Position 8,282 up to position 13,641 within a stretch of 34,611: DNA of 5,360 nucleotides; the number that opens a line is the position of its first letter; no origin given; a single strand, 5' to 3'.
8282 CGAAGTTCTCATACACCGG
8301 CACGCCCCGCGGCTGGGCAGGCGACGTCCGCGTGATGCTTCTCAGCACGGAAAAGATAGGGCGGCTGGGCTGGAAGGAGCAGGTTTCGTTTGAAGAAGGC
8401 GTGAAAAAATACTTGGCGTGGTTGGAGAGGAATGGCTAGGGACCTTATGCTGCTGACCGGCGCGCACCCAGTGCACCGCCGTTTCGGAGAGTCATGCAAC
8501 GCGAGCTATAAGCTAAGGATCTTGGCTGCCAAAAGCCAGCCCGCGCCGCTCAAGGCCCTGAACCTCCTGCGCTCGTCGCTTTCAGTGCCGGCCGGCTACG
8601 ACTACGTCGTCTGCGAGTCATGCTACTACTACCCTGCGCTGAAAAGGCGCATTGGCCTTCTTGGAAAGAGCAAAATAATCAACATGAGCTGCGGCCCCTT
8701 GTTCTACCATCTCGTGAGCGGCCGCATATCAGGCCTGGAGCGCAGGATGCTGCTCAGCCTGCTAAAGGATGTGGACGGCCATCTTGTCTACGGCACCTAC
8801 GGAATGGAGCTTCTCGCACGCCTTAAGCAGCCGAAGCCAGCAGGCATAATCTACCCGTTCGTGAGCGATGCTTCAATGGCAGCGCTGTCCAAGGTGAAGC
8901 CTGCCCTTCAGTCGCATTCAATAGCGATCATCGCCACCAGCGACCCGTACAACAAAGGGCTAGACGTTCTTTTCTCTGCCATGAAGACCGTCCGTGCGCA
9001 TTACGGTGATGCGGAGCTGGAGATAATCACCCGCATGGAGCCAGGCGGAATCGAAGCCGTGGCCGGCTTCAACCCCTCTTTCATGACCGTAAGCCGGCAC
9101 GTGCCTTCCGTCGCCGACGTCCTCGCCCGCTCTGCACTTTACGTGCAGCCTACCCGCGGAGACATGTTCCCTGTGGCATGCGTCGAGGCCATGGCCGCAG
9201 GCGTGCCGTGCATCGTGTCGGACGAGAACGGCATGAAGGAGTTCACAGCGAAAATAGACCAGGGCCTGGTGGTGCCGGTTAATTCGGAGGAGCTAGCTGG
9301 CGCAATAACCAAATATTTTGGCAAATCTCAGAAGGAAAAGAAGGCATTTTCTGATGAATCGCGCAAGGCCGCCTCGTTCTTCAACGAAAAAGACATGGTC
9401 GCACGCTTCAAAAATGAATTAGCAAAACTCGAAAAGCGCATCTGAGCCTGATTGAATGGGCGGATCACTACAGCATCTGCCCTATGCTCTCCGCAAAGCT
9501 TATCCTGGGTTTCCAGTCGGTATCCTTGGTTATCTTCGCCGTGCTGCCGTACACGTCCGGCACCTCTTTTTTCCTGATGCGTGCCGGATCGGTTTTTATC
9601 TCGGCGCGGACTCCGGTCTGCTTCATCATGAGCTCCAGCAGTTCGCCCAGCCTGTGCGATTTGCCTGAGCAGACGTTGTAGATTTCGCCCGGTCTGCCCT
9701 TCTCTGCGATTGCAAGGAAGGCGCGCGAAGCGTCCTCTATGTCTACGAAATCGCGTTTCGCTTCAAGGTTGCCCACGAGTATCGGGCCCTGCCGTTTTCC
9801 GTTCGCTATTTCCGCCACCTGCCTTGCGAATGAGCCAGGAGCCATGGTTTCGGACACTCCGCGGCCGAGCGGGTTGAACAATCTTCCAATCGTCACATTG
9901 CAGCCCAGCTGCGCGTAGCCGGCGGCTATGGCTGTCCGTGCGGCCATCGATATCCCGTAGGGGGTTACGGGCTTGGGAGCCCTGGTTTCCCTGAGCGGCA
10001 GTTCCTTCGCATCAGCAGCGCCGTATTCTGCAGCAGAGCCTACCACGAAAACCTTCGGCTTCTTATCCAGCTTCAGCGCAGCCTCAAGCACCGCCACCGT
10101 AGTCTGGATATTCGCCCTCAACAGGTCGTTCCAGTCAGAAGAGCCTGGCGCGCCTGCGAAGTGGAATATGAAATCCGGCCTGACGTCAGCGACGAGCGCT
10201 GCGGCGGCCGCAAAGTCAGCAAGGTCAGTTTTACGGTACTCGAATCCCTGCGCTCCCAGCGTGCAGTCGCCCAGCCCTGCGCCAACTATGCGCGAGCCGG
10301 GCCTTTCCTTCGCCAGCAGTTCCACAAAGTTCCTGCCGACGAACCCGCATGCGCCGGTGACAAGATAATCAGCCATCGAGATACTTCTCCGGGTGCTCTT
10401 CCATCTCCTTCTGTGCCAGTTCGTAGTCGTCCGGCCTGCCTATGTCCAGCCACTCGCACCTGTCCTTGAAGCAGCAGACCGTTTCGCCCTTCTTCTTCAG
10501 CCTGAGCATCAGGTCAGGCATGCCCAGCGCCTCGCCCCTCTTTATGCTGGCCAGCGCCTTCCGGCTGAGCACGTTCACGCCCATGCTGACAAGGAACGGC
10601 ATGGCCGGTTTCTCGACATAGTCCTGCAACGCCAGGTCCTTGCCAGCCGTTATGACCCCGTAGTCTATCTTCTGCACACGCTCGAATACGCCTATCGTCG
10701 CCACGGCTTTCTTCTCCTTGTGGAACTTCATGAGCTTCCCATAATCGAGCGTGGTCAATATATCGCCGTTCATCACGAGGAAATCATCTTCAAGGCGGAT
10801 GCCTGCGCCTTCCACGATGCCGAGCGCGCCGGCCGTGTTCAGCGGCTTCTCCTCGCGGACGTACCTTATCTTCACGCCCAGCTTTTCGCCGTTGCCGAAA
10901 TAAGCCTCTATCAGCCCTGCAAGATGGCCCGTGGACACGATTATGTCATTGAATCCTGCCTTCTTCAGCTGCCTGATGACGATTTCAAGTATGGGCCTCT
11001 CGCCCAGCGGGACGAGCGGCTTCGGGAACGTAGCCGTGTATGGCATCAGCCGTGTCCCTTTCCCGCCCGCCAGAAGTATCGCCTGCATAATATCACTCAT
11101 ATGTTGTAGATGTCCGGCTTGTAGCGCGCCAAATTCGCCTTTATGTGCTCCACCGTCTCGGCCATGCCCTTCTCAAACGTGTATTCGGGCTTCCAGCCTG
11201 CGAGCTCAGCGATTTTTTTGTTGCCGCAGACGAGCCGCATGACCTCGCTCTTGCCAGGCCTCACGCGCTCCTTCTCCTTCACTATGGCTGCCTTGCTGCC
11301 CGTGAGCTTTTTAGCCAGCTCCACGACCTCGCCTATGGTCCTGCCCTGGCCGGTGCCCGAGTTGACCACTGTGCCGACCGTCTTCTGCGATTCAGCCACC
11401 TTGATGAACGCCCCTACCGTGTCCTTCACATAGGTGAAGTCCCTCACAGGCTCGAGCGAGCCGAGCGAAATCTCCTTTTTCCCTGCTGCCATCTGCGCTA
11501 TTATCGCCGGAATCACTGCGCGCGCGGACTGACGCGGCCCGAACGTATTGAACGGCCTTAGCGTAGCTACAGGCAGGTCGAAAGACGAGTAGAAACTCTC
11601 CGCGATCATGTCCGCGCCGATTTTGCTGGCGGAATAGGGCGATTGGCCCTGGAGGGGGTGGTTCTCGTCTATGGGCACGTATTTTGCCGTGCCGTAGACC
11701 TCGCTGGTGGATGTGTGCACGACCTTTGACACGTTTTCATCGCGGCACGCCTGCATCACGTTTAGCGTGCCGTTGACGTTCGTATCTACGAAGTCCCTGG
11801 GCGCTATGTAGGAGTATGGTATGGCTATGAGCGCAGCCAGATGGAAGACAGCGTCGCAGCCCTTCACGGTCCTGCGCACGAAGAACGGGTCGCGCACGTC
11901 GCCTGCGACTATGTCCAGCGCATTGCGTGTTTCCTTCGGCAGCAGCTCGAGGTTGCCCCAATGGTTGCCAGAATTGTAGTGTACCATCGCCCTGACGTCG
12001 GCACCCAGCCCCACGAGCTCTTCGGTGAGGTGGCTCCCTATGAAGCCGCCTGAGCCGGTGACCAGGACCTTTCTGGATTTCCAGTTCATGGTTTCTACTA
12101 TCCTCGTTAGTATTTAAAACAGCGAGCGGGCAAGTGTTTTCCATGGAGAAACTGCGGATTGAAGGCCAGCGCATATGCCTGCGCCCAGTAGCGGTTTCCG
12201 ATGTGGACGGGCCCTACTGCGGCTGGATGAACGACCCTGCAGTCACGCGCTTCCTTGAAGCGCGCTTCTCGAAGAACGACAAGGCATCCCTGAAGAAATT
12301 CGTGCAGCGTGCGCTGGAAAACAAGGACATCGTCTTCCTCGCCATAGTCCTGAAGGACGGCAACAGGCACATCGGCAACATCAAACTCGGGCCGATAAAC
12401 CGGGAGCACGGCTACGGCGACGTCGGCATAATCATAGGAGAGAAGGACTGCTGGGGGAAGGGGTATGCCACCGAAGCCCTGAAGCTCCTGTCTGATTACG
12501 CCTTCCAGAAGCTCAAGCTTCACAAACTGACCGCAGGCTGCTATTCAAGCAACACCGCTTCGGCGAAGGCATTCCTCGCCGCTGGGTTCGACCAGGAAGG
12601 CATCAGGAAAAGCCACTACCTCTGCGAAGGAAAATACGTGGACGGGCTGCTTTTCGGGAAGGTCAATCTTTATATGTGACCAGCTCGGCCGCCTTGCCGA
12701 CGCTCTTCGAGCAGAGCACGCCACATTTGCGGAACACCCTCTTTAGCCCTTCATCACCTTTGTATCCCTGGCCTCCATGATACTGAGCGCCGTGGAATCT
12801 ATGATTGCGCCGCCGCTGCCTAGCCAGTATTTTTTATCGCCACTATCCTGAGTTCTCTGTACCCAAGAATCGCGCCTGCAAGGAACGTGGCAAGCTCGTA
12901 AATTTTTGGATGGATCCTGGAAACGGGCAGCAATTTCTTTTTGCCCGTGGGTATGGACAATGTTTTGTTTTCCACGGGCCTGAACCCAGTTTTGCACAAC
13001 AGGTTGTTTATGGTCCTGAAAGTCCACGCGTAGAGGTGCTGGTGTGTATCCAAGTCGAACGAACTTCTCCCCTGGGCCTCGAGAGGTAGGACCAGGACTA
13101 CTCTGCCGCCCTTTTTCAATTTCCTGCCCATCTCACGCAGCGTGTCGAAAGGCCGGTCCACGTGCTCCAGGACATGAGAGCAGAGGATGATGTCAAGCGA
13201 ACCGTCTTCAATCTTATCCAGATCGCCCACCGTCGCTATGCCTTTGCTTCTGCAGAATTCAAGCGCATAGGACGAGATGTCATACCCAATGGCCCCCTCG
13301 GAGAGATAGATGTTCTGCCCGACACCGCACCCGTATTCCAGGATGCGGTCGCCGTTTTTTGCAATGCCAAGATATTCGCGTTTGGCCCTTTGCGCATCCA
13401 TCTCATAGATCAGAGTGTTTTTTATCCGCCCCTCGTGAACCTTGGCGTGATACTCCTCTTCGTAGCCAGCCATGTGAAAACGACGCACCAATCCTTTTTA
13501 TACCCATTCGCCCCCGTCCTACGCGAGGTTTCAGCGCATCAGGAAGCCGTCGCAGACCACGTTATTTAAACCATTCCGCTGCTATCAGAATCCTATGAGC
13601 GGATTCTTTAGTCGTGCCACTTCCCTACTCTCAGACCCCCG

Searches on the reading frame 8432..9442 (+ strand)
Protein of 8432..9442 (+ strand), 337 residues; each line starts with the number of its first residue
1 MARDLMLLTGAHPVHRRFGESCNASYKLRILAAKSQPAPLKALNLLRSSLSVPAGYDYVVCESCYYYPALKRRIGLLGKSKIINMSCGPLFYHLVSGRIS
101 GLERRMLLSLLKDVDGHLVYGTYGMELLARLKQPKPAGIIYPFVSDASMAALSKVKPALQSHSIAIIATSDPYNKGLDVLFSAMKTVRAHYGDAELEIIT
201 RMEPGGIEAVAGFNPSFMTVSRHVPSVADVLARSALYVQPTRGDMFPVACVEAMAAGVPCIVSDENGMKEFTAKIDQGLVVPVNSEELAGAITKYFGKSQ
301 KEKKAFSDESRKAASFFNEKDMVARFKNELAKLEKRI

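Call 6: search_protein_families(library=pfam, proteins=[window:8432-9442:+], max_evalue=0.001)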
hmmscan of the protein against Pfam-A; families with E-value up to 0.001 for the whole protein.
window:8432-9442:+ (337 aa): 3 families
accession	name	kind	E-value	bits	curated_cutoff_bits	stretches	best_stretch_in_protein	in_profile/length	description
PF13692.12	Glyco_trans_1_4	-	8.4e-19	68.7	27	1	166-294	6-138/142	Glycosyl transferases group 1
PF00534.26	Glycos_transf_1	-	9.3e-15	55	26.4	1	173-312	26-171/172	Glycosyl transferases group 1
PF20706.3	GT4-conflict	-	8.6e-08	32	26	1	154-284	190-337/385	Family 4 Glycosyltransferase in conflict systems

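Call 71: search_protein_families(library=ncbifam, proteins=[window:8432-9442:+], max_evalue=0.001)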
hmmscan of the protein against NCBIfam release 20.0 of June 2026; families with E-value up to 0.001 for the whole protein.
window:8432-9442:+ (337 aa): 13 families
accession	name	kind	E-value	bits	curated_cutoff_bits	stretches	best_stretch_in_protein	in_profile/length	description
NF041876.1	EPS_EpsE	equivalog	1.6e-11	44.1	400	1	225-313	287-375/389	exopolysaccharide biosynthesis GT4 family glycosyltransferase EpsE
TIGR03999.1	thiol_BshA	equivalog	5e-10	38.8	273.7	1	225-329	264-369/375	N-acetyl-alpha-D-glucosaminyl L-malate synthase BshA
TIGR03088.1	stp2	hypoth_equivalog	6e-10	38.7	409.05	1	225-327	264-367/374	TIGR03088 family PEP-CTERM/XrtA system glycosyltransferase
NF046085.1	XrtY_assoc_Gly1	equivalog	2.3e-09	36.6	400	1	129-327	176-378/387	XrtY-associated glycosyltransferase XYAG1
NF053787.1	GlcN_PG_synth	equivalog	9.6e-08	31.2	480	1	163-304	198-332/361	N-acetylglucosaminyl phosphatidylglycerol synthase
TIGR02472.1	sucr_P_syn_N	equivalog_domain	4.8e-07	28.9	576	1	223-314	329-421/439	sucrose-phosphate synthase, putative, glycosyltransferase domain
NF038295.1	EPS_HpsP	equivalog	7.5e-07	28.5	550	1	229-308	283-362/388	hormogonium polysaccharide biosynthesis glycosyltransferase HpsP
TIGR02470.1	sucr_synth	equivalog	1.1e-05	23.8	810.4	1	233-316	643-727/784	sucrose synthase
NF047684.1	TeichurnBiosyTuaC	equivalog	2.1e-05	23.6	550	1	226-322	282-378/391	teichuronic acid biosynthesis protein TuaC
TIGR04005.1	wcaL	equivalog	6.7e-05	21.9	537.6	1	209-318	282-391/406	colanic acid biosynthesis glycosyltransferase WcaL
TIGR04047.1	MSMEG_0565_glyc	hypoth_equivalog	9.8e-05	21.6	259.85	1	245-303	288-346/373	MSMEG_0565 family glycosyltransferase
NF012028.0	PRK15484.1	subfamily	0.00024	20.3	618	1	243-312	287-356/380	lipopolysaccharide N-acetylglucosaminyltransferase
NF007396.0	PRK09922.1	equivalog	0.00072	18.5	385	1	246-334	272-359/361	lipopolysaccharide 1,6-galactosyltransferase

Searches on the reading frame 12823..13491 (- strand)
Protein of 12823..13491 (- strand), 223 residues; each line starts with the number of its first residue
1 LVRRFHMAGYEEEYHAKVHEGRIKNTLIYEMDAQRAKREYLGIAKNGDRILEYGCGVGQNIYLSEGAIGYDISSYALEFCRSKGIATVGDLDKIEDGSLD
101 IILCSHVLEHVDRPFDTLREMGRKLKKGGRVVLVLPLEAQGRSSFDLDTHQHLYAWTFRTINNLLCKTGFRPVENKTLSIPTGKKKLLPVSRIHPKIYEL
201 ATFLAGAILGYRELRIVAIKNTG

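Call 6: search_protein_families(library=pfam, proteins=[window:12823-13491:-], max_evalue=0.001)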
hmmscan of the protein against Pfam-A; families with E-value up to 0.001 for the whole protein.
window:12823-13491:- (223 aa): 6 families
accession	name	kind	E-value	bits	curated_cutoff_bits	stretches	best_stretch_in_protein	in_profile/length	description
PF13489.12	Methyltransf_23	-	2.8e-15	56.9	27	1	36-174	12-163/164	Methyltransferase domain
PF08241.18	Methyltransf_11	-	5.6e-14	53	21.2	1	51-133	1-95/95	Methyltransferase domain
PF13847.12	Methyltransf_31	-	6.8e-09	36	27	1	45-134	2-110/145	Methyltransferase domain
PF08242.18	Methyltransf_12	-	2.6e-08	34.9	30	1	51-131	1-98/98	Methyltransferase domain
PF13649.12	Methyltransf_25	-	7.6e-08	33.4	27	1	50-129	1-97/97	Methyltransferase domain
PF07021.18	MetW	-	0.00021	21.4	21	1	42-135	9-109/193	Methionine biosynthesis protein MetW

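Call 71: search_protein_families(library=ncbifam, proteins=[window:12823-13491:-], max_evalue=0.001)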
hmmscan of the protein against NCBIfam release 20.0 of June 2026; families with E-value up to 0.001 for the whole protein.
window:12823-13491:- (223 aa): 5 families
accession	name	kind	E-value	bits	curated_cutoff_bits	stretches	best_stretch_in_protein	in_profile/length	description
NF045667.1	MTase_DVU1556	equivalog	8e-09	35.3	155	1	45-134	21-120/213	DVU_1556 family methyltransferase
TIGR02072.1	BioC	equivalog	1.8e-05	24.7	184.95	1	46-133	34-132/244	malonyl-ACP O-methyltransferase BioC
TIGR01983.1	UbiG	equivalog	3e-05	23.4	102.95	1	87-133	105-151/228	bifunctional 2-polyprenyl-6-hydroxyphenol methylase/3-demethylubiquinol 3-O-methyltransferase UbiG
NF043040.1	corrin_prot_MT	hypoth_equivalog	7.9e-05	22.2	180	0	35-175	29-186/216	corrinoid protein-associated methyltransferase CpaM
TIGR04345.1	ovoA_Cterm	equivalog_domain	0.00035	20.2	170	0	99-139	135-175/242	putative 4-mercaptohistidine N1-methyltransferase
